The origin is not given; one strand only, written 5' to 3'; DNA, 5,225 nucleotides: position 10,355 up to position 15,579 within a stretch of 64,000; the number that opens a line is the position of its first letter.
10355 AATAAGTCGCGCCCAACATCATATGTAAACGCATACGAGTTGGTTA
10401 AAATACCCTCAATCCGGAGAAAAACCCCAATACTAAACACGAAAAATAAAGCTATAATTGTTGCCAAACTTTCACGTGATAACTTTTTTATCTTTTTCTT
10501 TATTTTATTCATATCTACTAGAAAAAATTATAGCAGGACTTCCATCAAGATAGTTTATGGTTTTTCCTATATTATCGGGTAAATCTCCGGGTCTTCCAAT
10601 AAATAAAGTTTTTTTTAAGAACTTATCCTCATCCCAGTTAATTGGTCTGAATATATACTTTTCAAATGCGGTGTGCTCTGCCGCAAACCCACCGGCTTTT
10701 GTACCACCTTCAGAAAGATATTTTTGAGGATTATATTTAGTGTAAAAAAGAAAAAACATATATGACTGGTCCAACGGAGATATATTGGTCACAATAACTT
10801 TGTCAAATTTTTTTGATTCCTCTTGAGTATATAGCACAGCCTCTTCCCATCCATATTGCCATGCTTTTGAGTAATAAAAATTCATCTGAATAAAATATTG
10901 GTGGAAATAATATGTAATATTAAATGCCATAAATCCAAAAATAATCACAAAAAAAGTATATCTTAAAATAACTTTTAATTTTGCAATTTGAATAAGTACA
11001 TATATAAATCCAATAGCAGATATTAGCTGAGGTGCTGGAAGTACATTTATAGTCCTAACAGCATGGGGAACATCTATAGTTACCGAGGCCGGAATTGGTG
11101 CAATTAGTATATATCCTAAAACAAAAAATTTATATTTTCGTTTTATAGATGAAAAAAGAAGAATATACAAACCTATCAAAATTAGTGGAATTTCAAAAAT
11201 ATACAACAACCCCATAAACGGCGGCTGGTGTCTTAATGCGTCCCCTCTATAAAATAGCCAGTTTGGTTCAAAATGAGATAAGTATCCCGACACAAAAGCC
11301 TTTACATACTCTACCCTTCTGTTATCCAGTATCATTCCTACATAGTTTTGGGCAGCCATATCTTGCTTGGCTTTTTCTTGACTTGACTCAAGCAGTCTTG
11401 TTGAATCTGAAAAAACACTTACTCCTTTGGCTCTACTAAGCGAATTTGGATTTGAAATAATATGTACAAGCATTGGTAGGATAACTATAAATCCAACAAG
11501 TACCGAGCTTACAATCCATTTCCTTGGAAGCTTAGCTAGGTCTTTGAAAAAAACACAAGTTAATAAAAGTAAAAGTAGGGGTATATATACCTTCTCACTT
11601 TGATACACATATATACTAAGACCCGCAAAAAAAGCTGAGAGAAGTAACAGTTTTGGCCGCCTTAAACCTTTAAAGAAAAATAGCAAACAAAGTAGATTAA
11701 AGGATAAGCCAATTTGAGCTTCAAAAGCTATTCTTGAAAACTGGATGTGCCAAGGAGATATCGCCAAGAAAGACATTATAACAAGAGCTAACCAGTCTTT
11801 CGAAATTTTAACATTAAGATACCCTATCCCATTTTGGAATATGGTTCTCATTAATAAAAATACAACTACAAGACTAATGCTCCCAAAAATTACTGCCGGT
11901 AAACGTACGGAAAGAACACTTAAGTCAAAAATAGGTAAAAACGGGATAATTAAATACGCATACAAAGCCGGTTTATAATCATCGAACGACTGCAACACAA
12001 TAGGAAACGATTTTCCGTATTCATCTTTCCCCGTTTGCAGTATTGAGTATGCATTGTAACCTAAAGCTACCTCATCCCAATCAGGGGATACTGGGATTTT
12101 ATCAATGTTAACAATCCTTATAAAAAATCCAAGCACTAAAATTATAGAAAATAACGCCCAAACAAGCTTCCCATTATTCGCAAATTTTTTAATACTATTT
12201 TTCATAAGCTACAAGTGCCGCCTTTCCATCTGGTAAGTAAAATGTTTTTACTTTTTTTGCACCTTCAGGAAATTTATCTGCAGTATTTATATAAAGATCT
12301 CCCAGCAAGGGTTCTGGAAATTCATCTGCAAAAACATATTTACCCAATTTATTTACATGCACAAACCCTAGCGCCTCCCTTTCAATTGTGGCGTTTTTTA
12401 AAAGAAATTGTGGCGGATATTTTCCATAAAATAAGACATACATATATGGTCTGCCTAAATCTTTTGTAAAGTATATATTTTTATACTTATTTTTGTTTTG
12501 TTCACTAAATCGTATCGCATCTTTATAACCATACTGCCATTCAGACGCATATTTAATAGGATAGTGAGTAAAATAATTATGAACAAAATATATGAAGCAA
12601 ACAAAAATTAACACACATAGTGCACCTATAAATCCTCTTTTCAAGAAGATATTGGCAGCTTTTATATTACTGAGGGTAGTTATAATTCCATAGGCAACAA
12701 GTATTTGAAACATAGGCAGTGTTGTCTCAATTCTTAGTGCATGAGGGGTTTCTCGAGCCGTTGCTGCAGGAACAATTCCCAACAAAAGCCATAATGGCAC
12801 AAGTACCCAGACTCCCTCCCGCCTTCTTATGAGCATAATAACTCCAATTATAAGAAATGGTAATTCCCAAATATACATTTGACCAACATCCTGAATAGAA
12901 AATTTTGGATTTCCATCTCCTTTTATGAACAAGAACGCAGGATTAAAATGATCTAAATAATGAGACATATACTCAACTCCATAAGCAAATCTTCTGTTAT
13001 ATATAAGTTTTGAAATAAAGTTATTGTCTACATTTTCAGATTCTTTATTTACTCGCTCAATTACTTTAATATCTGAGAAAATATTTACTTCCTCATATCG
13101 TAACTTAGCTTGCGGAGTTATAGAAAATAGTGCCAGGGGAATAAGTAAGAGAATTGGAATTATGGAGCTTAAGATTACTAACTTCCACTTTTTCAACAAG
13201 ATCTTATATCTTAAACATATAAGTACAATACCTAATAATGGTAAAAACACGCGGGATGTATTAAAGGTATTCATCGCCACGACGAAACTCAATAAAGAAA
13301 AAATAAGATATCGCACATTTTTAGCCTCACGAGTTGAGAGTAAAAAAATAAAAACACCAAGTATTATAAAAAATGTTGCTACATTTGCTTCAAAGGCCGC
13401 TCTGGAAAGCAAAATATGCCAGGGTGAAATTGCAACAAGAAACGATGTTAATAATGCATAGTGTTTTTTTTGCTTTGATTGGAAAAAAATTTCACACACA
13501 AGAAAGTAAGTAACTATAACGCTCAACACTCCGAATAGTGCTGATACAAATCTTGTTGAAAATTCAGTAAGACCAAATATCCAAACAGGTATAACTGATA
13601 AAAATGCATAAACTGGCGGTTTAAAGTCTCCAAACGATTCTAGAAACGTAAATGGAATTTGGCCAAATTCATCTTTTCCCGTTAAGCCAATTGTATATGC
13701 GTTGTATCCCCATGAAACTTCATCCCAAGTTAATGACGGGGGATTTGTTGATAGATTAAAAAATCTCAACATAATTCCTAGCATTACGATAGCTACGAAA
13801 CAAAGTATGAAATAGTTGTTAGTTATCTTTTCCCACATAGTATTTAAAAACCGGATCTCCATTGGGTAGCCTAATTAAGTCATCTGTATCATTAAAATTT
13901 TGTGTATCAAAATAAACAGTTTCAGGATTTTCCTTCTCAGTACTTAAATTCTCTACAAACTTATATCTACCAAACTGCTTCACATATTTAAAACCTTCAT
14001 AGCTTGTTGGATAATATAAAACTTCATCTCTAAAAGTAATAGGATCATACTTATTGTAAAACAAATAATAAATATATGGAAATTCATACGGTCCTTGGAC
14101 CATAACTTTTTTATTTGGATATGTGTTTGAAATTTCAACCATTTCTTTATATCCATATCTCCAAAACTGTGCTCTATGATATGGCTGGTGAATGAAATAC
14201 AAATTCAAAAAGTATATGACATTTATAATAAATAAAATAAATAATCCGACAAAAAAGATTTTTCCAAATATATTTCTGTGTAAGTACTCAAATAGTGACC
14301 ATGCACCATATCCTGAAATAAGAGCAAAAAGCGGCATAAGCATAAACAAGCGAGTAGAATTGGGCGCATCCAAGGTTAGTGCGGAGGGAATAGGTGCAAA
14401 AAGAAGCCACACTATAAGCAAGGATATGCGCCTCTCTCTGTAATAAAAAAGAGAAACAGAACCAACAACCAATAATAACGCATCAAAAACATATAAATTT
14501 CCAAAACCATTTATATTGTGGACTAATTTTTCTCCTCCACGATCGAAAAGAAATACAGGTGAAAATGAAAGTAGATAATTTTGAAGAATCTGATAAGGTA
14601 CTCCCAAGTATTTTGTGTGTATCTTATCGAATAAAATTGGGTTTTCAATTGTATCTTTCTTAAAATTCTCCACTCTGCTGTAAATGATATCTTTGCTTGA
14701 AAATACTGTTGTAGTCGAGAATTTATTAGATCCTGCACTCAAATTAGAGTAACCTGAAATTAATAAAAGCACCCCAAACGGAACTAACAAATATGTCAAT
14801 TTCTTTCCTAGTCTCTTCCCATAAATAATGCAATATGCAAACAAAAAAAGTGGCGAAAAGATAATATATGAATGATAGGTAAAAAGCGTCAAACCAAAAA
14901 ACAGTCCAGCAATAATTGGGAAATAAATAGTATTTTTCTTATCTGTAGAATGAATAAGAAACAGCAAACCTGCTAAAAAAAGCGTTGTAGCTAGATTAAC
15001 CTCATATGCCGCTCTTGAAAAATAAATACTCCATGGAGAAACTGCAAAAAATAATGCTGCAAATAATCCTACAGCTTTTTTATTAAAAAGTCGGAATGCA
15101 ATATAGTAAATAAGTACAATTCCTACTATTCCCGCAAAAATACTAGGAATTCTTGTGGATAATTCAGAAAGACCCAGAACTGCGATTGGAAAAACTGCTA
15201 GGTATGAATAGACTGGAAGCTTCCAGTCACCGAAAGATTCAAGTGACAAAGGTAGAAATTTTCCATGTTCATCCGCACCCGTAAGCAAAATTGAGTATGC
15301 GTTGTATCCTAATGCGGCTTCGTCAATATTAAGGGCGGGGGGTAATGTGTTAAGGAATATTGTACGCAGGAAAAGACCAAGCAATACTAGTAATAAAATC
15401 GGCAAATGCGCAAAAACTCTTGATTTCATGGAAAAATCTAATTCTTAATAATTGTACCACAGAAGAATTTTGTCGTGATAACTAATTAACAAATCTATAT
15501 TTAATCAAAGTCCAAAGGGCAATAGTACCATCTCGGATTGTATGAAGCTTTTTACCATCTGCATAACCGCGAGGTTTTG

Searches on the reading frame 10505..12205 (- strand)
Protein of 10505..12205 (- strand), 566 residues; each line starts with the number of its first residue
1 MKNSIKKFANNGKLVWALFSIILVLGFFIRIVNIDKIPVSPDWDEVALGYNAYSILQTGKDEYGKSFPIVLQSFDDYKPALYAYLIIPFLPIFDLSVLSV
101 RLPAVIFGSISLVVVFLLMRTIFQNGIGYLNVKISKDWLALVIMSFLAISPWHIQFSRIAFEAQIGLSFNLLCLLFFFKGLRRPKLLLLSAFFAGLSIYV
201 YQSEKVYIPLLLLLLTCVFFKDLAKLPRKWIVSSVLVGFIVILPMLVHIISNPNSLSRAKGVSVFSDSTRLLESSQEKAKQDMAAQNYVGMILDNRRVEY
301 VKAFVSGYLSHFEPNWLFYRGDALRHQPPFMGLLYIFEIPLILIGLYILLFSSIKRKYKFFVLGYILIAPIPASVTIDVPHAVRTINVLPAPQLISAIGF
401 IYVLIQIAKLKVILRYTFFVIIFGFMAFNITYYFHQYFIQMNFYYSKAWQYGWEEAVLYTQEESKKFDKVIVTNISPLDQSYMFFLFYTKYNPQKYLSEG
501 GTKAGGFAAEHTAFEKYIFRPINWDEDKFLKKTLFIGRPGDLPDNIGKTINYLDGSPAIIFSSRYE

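Call 6: search_protein_families(library=pfam, proteins=[window:10505-12205:-], max_evalue=0.01)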
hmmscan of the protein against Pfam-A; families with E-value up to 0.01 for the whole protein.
window:10505-12205:- (566 aa): 1 family
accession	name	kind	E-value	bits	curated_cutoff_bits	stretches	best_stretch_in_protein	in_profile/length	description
PF13231.12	PMT_2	-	1.4e-06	29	26.1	1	78-247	2-159/160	Dolichyl-phosphate-mannose-protein mannosyltransferase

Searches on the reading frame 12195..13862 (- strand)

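Call 6: search_protein_families(library=pfam, proteins=[window:12195-13862:-], max_evalue=0.01)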
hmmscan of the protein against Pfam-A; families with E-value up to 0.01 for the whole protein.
window:12195-13862:- (555 aa): 2 families
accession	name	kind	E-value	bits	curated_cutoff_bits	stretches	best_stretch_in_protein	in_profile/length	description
PF02366.24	PMT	-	1.5e-11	44.8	22.7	1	25-246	3-233/245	Dolichyl-phosphate-mannose-protein mannosyltransferase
PF13231.12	PMT_2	-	3e-08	34.5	26.1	1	81-239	2-153/160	Dolichyl-phosphate-mannose-protein mannosyltransferase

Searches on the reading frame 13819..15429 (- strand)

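Call 6: search_protein_families(library=pfam, proteins=[window:13819-15429:-], max_evalue=0.01)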
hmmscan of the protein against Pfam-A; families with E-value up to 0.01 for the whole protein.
window:13819-15429:- (536 aa): 1 family
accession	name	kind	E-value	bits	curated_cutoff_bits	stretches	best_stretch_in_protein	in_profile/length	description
PF13231.12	PMT_2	-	1.1e-14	55.4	26.1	1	72-225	4-155/160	Dolichyl-phosphate-mannose-protein mannosyltransferase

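Call 71: search_protein_families(library=ncbifam, proteins=[window:13819-15429:-], max_evalue=0.001)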
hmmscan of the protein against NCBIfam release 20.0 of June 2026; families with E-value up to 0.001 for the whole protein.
window:13819-15429:- (536 aa): 2 families
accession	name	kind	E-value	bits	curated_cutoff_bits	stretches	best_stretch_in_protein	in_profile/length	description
TIGR03663.1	TIGR03663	subfamily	6.2e-07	28.8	126.25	1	10-206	3-184/435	flippase activity-associated protein Agl23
NF009784.2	PRK13279.1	equivalog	0.00037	19.2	567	1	82-222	73-216/539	lipid IV(A) 4-amino-4-deoxy-L-arabinosyltransferase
